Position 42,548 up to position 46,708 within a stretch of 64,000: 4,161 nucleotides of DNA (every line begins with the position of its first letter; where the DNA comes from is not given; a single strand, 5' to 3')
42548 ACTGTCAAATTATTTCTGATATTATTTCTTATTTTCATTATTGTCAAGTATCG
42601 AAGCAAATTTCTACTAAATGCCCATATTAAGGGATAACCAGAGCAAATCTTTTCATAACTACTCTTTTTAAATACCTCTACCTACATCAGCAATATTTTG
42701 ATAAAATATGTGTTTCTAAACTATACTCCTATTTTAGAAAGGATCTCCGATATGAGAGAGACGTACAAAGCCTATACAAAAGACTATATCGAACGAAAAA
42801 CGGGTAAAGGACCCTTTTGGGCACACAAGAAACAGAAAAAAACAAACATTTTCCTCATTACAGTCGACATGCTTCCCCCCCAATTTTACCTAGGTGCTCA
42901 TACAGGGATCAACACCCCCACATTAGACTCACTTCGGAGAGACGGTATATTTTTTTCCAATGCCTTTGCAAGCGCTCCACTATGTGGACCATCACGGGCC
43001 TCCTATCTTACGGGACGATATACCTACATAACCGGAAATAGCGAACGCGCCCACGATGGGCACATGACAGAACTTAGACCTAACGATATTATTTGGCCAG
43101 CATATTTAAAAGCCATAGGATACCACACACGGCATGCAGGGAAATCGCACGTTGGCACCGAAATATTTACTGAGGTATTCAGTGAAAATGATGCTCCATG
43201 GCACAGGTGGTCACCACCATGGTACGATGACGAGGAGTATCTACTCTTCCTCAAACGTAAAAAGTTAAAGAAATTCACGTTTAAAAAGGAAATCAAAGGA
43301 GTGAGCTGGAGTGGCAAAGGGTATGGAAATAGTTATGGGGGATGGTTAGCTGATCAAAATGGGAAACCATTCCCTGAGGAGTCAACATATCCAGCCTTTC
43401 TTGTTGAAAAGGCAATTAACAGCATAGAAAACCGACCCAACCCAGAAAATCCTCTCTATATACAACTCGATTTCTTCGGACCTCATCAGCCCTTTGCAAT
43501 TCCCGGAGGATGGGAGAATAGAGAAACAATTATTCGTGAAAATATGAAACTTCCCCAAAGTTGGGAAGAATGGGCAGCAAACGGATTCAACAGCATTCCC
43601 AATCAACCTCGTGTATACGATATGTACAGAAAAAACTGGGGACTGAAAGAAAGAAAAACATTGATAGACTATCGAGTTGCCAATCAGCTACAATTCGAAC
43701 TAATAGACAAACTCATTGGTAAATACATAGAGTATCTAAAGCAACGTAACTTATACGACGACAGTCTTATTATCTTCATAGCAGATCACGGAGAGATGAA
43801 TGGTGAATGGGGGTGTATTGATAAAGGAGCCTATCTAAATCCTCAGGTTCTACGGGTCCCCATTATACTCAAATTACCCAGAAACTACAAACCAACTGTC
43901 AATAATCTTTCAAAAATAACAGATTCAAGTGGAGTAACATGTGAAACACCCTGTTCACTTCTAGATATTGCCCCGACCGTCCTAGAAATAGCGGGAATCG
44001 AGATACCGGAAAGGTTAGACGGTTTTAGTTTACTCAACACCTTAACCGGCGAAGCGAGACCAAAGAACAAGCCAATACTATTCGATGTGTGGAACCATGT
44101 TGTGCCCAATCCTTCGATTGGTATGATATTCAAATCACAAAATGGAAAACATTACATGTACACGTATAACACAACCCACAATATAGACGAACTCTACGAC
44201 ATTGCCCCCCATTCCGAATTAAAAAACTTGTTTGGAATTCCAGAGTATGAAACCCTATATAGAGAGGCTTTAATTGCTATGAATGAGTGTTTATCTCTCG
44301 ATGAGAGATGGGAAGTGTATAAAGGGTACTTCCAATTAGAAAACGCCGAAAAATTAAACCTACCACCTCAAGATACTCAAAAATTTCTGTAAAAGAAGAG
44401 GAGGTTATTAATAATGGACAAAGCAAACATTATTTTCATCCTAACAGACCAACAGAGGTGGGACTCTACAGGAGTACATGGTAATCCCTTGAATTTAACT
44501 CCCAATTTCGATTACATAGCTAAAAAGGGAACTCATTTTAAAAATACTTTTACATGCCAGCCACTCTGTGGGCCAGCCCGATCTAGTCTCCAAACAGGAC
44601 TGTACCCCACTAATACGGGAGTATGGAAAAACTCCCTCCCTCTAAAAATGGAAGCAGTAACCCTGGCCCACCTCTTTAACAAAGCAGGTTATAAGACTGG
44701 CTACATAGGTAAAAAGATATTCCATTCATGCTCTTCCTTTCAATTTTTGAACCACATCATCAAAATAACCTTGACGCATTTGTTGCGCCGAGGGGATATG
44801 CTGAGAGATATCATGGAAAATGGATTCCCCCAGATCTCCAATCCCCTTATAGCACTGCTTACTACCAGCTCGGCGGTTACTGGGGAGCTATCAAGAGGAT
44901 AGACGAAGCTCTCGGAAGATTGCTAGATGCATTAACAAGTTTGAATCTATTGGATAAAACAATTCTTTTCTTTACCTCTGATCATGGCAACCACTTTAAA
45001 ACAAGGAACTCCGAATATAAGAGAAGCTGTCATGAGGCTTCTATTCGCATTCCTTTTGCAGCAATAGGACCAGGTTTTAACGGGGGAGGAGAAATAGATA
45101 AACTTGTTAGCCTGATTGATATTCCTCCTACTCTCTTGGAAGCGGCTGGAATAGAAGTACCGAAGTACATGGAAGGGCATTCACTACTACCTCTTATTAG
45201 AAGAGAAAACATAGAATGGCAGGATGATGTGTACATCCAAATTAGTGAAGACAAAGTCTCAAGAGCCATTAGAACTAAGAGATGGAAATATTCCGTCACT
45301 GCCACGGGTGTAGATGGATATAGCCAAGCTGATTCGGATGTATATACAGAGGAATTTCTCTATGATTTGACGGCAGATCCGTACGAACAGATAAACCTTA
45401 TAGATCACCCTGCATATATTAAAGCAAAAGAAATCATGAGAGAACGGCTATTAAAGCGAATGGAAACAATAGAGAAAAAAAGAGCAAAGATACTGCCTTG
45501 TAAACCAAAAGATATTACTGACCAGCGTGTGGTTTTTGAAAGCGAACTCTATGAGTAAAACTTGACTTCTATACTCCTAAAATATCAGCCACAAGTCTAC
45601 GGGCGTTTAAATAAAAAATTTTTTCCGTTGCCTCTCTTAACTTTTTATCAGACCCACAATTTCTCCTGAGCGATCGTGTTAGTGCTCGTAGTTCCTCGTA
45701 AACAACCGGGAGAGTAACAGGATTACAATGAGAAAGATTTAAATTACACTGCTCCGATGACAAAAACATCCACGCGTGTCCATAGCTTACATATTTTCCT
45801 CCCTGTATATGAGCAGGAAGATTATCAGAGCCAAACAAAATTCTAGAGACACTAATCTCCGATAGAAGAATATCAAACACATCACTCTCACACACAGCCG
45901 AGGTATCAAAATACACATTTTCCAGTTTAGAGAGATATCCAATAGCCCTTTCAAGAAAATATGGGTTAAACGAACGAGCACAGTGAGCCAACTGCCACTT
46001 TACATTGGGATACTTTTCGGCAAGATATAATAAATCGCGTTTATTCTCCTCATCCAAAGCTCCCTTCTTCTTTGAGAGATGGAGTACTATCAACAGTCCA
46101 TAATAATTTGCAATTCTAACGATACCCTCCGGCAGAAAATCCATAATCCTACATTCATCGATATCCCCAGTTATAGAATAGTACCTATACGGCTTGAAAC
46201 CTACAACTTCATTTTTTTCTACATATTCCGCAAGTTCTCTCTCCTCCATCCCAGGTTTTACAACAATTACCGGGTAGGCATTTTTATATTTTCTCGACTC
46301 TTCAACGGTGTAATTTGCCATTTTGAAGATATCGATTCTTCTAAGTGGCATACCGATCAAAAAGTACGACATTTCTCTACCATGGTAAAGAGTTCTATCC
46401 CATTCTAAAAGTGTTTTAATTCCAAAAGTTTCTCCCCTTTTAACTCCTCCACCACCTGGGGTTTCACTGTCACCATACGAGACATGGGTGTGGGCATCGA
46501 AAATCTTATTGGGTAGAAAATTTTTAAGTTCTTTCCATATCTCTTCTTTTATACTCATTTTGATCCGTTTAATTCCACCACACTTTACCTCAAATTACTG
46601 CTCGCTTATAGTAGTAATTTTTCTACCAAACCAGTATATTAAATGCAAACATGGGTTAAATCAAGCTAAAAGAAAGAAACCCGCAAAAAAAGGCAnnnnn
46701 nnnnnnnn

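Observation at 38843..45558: Divergent oxidoreductase quartet and two Cys-type sulfatases; putative sulfated-sugar processing module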

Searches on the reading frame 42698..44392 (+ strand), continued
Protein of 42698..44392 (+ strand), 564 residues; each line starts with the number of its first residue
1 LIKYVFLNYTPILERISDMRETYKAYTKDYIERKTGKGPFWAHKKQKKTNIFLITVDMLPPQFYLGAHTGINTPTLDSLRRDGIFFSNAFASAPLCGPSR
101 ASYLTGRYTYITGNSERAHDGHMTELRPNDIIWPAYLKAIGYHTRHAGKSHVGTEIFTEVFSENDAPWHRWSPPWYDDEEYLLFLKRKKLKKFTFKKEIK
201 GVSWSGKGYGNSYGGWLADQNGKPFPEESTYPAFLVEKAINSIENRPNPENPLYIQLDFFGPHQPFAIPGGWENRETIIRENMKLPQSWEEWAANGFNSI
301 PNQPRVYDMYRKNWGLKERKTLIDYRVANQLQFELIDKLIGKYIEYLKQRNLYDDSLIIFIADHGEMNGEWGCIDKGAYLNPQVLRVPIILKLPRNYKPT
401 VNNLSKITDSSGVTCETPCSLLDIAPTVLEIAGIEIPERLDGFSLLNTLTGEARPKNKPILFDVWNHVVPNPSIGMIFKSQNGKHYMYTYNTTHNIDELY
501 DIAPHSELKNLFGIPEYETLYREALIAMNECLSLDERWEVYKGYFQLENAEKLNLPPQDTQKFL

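Call 68: fold_search(model_id=the predicted structure, library=pdb)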
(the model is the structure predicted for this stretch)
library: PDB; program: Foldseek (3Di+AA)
matches with E <= 10: 579; with E <= 0.001: 374
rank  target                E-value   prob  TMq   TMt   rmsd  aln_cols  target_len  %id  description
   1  6pt4_B                1.2e-24  1.00  0.69  0.78   6.5       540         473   21  Crystal structure of apo PsS1_NC (released 2019-09-25)
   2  6fny_C                1.5e-24  1.00  0.64  0.67  12.1       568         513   20  CRYSTAL STRUCTURE OF A CHOLINE SULFATASE FROM SINORHIZOBIUM MELLILOTI (released 2018-02-28)
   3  7ptj_A                2.1e-24  1.00  0.64  0.68   8.1       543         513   21  C54S mutant of choline-sulfatase from E. meliloti CECT4857 bound to HEPES (released 2022-08-03)
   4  6g5z_A                2.2e-24  1.00  0.65  0.70   8.0       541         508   21  Choline sulfatase from Ensifer (Sinorhizobium) meliloti (released 2019-04-10)
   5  6pt4_A                2.4e-24  1.00  0.67  0.77   6.6       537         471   20  Crystal structure of apo PsS1_NC (released 2019-09-25)
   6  6fny_H                2.4e-24  1.00  0.66  0.70  11.5       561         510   20  CRYSTAL STRUCTURE OF A CHOLINE SULFATASE FROM SINORHIZOBIUM MELLILOTI (released 2018-02-28)
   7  7ptj_C                3.9e-24  1.00  0.64  0.68   7.8       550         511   21  C54S mutant of choline-sulfatase from E. meliloti CECT4857 bound to HEPES (released 2022-08-03)
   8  7pth_A                3.9e-24  1.00  0.63  0.66  10.7       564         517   20  C54S mutant of choline-sulfatase from E. meliloti CECT4857 bound to choline (released 2022-08-03)
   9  6g5z_B                4.4e-24  1.00  0.65  0.70  11.1       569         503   20  Choline sulfatase from Ensifer (Sinorhizobium) meliloti (released 2019-04-10)
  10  6g5z_D                4.4e-24  1.00  0.64  0.68  11.3       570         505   20  Choline sulfatase from Ensifer (Sinorhizobium) meliloti (released 2019-04-10)
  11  6g5z_C                5.5e-24  1.00  0.62  0.67  11.3       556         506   21  Choline sulfatase from Ensifer (Sinorhizobium) meliloti (released 2019-04-10)
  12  7pth_B                5.9e-24  1.00  0.63  0.67   7.9       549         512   20  C54S mutant of choline-sulfatase from E. meliloti CECT4857 bound to choline (released 2022-08-03)
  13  6g60_C                6.6e-24  1.00  0.62  0.66  11.4       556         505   22  Choline sulfatase from Ensifer (Sinorhizobium) meliloti cocrystalized with choline (released 2019-04-10)
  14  7ptj_D                8.3e-24  1.00  0.63  0.67  12.5       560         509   22  C54S mutant of choline-sulfatase from E. meliloti CECT4857 bound to HEPES (released 2022-08-03)
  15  6fny_D                8.8e-24  1.00  0.66  0.70  11.2       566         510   20  CRYSTAL STRUCTURE OF A CHOLINE SULFATASE FROM SINORHIZOBIUM MELLILOTI (released 2018-02-28)
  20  2w8s_B                1.9e-23  1.00  0.61  0.65   6.8       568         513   21  CRYSTAL STRUCTURE OF A catalytically promiscuous PHOSPHONATE MONOESTER HYDROLASE FROM Burkholderia caryophylli (released 2010-02-23)
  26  4upk_A                7.6e-23  1.00  0.60  0.65   7.1       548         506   20  Phosphonate monoester hydrolase SpPMH from Silicibacter pomeroyi (released 2015-07-01)
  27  2w8s_A                8.1e-23  1.00  0.64  0.68   5.3       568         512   21  CRYSTAL STRUCTURE OF A catalytically promiscuous PHOSPHONATE MONOESTER HYDROLASE FROM Burkholderia caryophylli (released 2010-02-23)
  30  2vqr                  2.8e-22  1.00  0.60  0.64   6.9       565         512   20  Crystal structure of a phosphonate monoester hydrolase from rhizobium leguminosarum: a new member of the alkaline phosph (released 2008-09-30)
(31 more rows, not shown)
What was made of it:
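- Phosphonate monoester hydrolases appear among the structural neighbours (2w8s, 4upk, 2vqr; TM ~0.6-0.68; call 68).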

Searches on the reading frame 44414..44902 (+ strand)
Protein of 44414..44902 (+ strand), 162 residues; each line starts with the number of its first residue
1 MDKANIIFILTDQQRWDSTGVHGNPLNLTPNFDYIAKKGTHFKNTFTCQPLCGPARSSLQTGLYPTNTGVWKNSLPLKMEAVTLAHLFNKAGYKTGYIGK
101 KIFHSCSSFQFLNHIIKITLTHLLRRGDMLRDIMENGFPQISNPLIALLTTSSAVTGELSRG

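Call 4: search_protein_families(library=pfam, proteins=[window:44414-44902:+], max_evalue=0.001)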
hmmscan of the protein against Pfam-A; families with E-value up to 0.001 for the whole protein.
window:44414-44902:+ (162 aa): 2 families
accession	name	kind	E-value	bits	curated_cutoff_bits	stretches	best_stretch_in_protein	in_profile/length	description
PF00884.28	Sulfatase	-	3.4e-23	82.8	25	1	5-101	2-100/301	Sulfatase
PF01663.27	Phosphodiest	-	7e-07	29.6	23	1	7-74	2-66/342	Type I phosphodiesterase / nucleotide pyrophosphatase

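Call 11: search_protein_families(library=ncbifam, proteins=[window:44414-44902:+], max_evalue=0.00001)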
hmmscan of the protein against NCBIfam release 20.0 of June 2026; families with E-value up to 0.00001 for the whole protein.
window:44414-44902:+ (162 aa): 4 families
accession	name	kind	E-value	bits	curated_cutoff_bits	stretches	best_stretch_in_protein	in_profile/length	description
NF010322.0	PRK13759.1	equivalog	6.8e-22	77.6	481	1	2-113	5-118/486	arylsulfatase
TIGR03417.1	chol_sulfatase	equivalog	1.9e-19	69.9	433.45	1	3-104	2-104/500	choline-sulfatase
NF045661.1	HdlasePehA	equivalog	1e-17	64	900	1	3-99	2-98/506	phosphoric/sulfuric ester hydrolase PehA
NF052527.1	Mn_arylsulf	exception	1.7e-14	53.6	850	1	3-116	1-117/479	manganese-dependent arylsulfatase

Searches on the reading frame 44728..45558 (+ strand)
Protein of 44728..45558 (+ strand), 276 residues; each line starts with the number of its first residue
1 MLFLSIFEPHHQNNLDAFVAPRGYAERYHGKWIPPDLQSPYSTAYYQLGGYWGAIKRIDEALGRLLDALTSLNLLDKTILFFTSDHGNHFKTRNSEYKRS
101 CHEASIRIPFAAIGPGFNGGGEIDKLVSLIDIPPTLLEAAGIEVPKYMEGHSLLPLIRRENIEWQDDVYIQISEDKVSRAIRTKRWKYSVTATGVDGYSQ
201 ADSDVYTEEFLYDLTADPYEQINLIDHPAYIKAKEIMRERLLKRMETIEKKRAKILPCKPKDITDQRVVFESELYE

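Call 4: search_protein_families(library=pfam, proteins=[window:44728-45558:+], max_evalue=0.001)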
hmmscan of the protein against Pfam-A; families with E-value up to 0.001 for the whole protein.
window:44728-45558:+ (276 aa): 5 families
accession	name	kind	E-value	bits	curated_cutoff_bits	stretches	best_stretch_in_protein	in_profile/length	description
PF16347.10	SGSH_C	-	1.5e-19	71.1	29.3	1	98-244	8-151/154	N-sulphoglucosamine sulphohydrolase, C-terminal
PF00884.28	Sulfatase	-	1.5e-18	67.6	25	1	31-142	178-301/301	Sulfatase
PF01676.23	Metalloenzyme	-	1.4e-06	28.5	24.3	1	50-142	168-250/252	Metalloenzyme superfamily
PF01663.27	Phosphodiest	-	0.00016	21.8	23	1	54-87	187-220/342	Type I phosphodiesterase / nucleotide pyrophosphatase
PF02995.22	DUF229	-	0.00017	20.8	25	1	55-96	310-351/496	Protein of unknown function (DUF229)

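Call 11: search_protein_families(library=ncbifam, proteins=[window:44728-45558:+], max_evalue=0.00001)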
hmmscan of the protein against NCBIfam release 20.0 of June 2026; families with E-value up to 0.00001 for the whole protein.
window:44728-45558:+ (276 aa): 6 families
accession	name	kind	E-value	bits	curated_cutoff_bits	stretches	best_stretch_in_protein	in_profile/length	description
NF010322.0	PRK13759.1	equivalog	9.4e-29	100.2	481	1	50-249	269-461/486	arylsulfatase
TIGR03417.1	chol_sulfatase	equivalog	1.8e-24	86.5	433.45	1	50-246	254-441/500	choline-sulfatase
NF045661.1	HdlasePehA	equivalog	2.7e-22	79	900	1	50-251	283-492/506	phosphoric/sulfuric ester hydrolase PehA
NF052527.1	Mn_arylsulf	exception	3e-18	66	850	1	48-249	264-456/479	manganese-dependent arylsulfatase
TIGR01307.1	pgm_bpd_ind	equivalog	3.9e-08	32.2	330.65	1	54-154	410-504/504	2,3-bisphosphoglycerate-independent phosphoglycerate mutase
NF053595.1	LptchSynLtaSGpos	equivalog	7.5e-06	24.8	970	1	48-184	427-571/626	lipoteichoic acid synthase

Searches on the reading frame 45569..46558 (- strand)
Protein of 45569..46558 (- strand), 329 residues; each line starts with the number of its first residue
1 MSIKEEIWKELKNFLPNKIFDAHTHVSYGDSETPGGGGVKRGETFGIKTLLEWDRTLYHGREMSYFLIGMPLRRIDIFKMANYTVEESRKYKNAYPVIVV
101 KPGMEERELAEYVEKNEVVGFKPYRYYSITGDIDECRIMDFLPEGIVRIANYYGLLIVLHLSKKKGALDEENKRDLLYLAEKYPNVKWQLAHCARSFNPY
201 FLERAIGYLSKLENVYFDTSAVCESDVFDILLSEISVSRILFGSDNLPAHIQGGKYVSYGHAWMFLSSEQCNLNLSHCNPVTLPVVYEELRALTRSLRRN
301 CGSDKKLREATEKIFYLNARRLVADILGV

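Call 4: search_protein_families(library=pfam, proteins=[window:45569-46558:-], max_evalue=0.001)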
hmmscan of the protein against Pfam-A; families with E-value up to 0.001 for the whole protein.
window:45569-46558:- (329 aa): 1 family
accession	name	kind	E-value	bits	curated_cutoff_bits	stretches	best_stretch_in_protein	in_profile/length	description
PF04909.20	Amidohydro_2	-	6.8e-11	42.9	26.4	1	88-322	74-286/289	Amidohydrolase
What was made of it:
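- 45569..46558 (-): Amidohydro_2 protein; a partner of the cassette, not of the sulfatases. PF04909 (call 4).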

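Call 11: search_protein_families(library=ncbifam, proteins=[window:45569-46558:-], max_evalue=0.00001)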
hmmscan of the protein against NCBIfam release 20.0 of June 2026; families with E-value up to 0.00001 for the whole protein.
window:45569-46558:- (329 aa): 0 families

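Call 28: search_solved_structures(query=window:45569-46558:-, max_evalue=0.01)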
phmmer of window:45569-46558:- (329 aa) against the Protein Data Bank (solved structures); distinct sequences matched with E-value up to 0.01: 0.
